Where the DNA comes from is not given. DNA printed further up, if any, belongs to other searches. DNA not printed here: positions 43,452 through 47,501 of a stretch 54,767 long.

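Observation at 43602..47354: PolC-type replicase with the whole DEDDh proofreading exonuclease domain missing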

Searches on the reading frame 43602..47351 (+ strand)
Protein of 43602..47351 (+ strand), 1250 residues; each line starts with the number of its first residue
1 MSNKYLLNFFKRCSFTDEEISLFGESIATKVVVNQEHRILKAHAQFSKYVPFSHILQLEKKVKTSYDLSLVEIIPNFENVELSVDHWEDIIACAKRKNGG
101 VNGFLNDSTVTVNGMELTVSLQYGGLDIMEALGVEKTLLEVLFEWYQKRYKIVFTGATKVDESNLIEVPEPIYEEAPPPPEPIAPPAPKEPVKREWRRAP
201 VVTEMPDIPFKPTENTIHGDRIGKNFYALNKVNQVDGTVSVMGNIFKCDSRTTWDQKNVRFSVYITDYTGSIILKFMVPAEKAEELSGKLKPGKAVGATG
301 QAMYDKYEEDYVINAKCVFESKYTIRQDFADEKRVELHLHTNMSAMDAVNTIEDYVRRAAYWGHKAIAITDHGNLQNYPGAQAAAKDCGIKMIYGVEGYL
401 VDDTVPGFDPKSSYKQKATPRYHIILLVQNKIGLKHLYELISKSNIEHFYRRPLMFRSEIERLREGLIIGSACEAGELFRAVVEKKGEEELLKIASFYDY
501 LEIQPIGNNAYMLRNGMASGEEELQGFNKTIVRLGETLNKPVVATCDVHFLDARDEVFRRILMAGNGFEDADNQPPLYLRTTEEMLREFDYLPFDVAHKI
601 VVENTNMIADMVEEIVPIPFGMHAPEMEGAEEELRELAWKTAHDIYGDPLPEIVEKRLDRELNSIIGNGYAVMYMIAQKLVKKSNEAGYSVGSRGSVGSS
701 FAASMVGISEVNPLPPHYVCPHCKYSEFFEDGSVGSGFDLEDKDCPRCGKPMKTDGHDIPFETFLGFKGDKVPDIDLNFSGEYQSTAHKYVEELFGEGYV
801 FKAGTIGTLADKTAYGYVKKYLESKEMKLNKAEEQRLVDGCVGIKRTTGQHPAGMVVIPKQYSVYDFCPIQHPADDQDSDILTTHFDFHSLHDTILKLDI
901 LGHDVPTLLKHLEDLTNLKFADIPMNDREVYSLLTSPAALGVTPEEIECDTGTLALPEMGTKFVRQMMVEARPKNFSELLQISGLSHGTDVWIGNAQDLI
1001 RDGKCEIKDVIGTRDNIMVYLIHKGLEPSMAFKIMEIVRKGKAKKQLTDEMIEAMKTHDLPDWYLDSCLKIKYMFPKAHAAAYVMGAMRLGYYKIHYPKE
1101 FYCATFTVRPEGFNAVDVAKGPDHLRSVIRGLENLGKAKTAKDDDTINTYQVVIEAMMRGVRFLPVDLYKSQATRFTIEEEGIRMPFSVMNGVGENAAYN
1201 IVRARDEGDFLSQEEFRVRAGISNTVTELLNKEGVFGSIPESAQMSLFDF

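Call 3: search_protein_families(library=pfam, proteins=[window:43602-47351:+], max_evalue=1)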
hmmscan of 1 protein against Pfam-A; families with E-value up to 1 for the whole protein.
window:43602-47351:+ (1250 aa): 7 families
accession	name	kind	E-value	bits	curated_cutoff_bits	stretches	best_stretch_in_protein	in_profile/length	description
PF07733.18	DNA_pol3_alpha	-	1e-58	199.4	23.9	1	633-902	2-260/260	Bacterial DNA polymerase III alpha NTPase domain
PF02811.25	PHP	-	1e-32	114.1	26.4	1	336-504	1-162/164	PHP domain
PF17657.6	DNA_pol3_finger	-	9.4e-25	87.3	22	1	906-1056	2-163/166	Bacterial DNA polymerase III alpha subunit finger domain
PF14579.12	HHH_6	-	1.2e-13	51.5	25.6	1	1160-1241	1-85/90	Helix-hairpin-helix motif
PF14480.11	DNA_pol3_a_NI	-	0.00026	21.3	22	1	9-64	5-60/72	DNA polymerase III polC-type N-terminus I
PF01336.31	tRNA_anti-codon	-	0.001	19.4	27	1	245-316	7-70/75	OB-fold nucleic acid binding domain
PF12836.13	HHH_3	-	0.12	12.9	27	1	1191-1228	20-58/65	Helix-hairpin-helix motif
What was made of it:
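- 43602..47354 (+): polC gene, 1250 aa plus stop; a PolC-type DNA polymerase III alpha subunit without the DnaQ-like exonuclease insert. Pfam domains (call 3).
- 43602..44096 (+): PolC-specific N-terminal domain (about residues 1-165), followed by a proline-rich linker. Pfam PF14480 DNA_pol3_a_NI at residues 9-64, E 2.6e-4, 21.3 bits, just under the cut-off of 22 (call 3).
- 45498..46769 (+): Polymerase core (palm, thumb, fingers), with catalytic D774, D776 and D899. Pfam PF07733 at 633-902 (E 1e-58) and PF17657 at 906-1056 (E 9e-25) (call 3).
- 47079..47324 (+): Tandem helix-hairpin-helix DNA-binding module. Pfam PF14579 HHH_6 at residues 1160-1241, E 1.2e-13 (call 3).
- On PolC-type DNA polymerase III alpha subunit: PF14480 E 2.6e-4 (21.3 bits, just under the cut-off of 22) and PF01336 E 0.001 (call 3). 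PF07733, PF17657 and PF14579 (call 3).
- Checked: Pfam at E<=1 gives PolC-NI, OB, PHP, pol3-alpha, finger and HHH_6, with no RNase_T or other exonuclease hit (call 3).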

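Call 4: search_protein_families(library=ncbifam, proteins=[window:43602-47351:+], max_evalue=0.01)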
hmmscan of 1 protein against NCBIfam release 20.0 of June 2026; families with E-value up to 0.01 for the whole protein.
window:43602-47351:+ (1250 aa): 20 families
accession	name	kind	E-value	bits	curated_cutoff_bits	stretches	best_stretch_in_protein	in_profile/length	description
NF001688.0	PRK00448.1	equivalog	0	1525.7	873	2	414-1249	607-1445/1445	PolC-type DNA polymerase III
TIGR01405.1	polC_Gram_pos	equivalog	0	1387.7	1043.45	2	415-1248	374-1211/1211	DNA polymerase III subunit alpha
NF005298.0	PRK06826.1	equivalog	3.3e-74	250.3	1260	4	333-714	4-379/1151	DNA polymerase III subunit alpha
TIGR00594.1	polc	superfamily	9e-71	239.2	434.35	4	335-715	2-382/1022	DNA polymerase III subunit alpha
NF004226.0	PRK05673.1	equivalog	1.6e-66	225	1002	4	333-715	5-385/1146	DNA polymerase III subunit alpha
NF005617.0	PRK07374.1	equivalog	6.2e-44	150.2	1653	1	335-714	4-390/1170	DNA polymerase III subunit alpha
NF004225.0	PRK05672.1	subfamily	1e-42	146.3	939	4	335-714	7-373/1047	error-prone DNA polymerase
NF007079.0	PRK09532.1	equivalog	2.1e-35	122.2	1525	1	335-714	4-388/876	DNA polymerase III subunit alpha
NF005377.0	PRK06920.1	equivalog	3.5e-34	117.8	1806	2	335-715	4-365/1108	DNA polymerase III subunit alpha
NF005516.0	PRK07135.1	equivalog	2.5e-23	82.2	1084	2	1072-1104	675-707/974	DNA polymerase III DnaE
NF005582.0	PRK07279.1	equivalog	5.5e-17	61.1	1279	1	336-397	4-65/1033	DNA polymerase III subunit alpha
NF004550.0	PRK05898.1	equivalog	6.1e-09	34.6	1182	0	825-942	415-533/971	DNA polymerase III subunit alpha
NF041577.1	nside_bi_sphtase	equivalog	8.8e-08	31.6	400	1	334-397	3-64/276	3',5'-nucleoside bisphosphate phosphatase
NF005616.0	PRK07373.1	equivalog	5.6e-07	28.4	646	1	1141-1219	73-149/449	DNA polymerase III subunit alpha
NF004981.0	PRK06361.1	equivalog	6.2e-05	22.5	117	1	335-397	2-70/217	histidinol phosphate phosphatase domain-containing protein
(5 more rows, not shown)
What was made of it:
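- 43602..47354 (+): NCBIfam PolC equivalog NF001688 1525.7 bits against a cut-off of 873 (call 4).
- On PolC-type DNA polymerase III alpha subunit: NF001688 scores 1525.7 bits (cut-off 873) and TIGR01405 scores 1387.7 bits (cut-off 1043), each in two stretches that skip the exonuclease part of the profile (call 4).
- Checked: The NCBIfam PolC equivalog NF001688 scores 1525.7 bits (cut-off 873) in two stretches; its best stretch maps query 414-1249 to profile positions 607-1445 (call 4).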

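Call 5: search_solved_structures(query=window:43602-47351:+, show_alignments=1)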
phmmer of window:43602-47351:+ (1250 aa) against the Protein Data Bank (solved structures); distinct sequences matched with E-value up to 0.001: 13.
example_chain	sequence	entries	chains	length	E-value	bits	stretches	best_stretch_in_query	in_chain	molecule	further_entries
3f2b_A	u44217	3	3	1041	0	1140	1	237-1249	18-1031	DNA-directed DNA polymerase III alpha chain | GEOBACILLUS KAUSTOPHILUS DNA POLC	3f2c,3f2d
9qpc_A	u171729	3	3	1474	0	1127.5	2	413-1249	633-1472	DNA polymerase III PolC-type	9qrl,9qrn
4jom_A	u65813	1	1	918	9.6e-32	113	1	331-714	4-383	DNA polymerase III subunit alpha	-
2hnh_A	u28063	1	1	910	2e-28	101.9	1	332-714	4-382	DNA polymerase III alpha subunit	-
2hqa_A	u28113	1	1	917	2.2e-28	101.9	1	332-714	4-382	DNA polymerase III alpha subunit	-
5m1s_A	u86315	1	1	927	2.3e-28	101.8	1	332-714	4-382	DNA polymerase III subunit alpha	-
5fku_A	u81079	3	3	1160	8.9e-28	99.8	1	332-714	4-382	DNA POLYMERASE III SUBUNIT ALPHA | DNA POLYMERASE III ALPHA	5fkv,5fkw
5lew_A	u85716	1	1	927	5.2e-25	90.7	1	335-716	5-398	DNA polymerase III subunit alpha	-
7pu7_A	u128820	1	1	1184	1.4e-24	89.2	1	333-716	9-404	DNA polymerase III subunit alpha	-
2hpi_A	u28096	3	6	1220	6.8e-24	87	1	334-586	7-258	DNA polymerase III alpha subunit | DNA polymerase III subunit alpha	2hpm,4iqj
3e0d_A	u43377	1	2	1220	1.3e-22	82.7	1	334-585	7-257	DNA polymerase III subunit alpha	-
4gx8_A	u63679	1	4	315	5.2e-13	50.9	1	330-601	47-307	DNA polymerase III subunit epsilon,DNA polymerase III subunit alpha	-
4gx9_A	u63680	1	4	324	5.7e-13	50.8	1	330-601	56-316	DNA polymerase III subunit epsilon,DNA polymerase III subunit alpha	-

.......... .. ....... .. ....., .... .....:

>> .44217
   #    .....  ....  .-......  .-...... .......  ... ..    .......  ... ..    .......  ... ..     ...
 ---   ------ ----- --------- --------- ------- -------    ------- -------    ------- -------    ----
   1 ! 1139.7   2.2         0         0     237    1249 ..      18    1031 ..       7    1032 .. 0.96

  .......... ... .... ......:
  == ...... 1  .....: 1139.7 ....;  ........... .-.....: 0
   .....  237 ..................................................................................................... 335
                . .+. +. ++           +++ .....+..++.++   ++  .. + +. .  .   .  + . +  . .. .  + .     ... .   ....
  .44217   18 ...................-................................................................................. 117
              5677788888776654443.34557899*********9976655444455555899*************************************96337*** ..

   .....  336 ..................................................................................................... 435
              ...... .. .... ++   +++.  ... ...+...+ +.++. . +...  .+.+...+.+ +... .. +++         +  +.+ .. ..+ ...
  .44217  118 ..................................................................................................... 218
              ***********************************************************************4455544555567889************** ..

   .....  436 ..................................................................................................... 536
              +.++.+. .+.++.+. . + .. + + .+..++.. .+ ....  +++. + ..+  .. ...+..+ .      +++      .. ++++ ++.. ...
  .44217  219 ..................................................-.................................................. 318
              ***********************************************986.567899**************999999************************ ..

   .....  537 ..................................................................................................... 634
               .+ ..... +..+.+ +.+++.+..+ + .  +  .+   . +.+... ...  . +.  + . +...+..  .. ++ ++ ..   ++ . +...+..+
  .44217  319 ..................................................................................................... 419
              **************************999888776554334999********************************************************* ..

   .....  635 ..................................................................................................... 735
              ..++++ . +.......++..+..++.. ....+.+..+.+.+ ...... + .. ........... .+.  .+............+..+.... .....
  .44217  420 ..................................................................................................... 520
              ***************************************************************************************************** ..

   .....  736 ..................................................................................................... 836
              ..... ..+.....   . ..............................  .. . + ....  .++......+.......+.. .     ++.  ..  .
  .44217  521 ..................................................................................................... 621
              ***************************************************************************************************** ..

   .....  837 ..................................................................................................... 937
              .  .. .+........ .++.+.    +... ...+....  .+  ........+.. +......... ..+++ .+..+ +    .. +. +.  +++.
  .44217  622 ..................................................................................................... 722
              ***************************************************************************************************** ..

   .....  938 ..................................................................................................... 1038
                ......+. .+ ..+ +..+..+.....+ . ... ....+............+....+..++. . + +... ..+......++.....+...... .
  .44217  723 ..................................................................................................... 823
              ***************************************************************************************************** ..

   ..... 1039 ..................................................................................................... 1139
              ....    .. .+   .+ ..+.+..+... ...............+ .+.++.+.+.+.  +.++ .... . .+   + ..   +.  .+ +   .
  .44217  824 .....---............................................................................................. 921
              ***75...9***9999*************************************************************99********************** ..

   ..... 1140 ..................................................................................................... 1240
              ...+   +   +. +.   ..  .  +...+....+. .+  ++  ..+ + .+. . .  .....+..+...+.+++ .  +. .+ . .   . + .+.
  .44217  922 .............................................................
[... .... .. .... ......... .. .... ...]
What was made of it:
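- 43602..47354 (+): PDB 3f2b match E=0 in one stretch (call 5).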
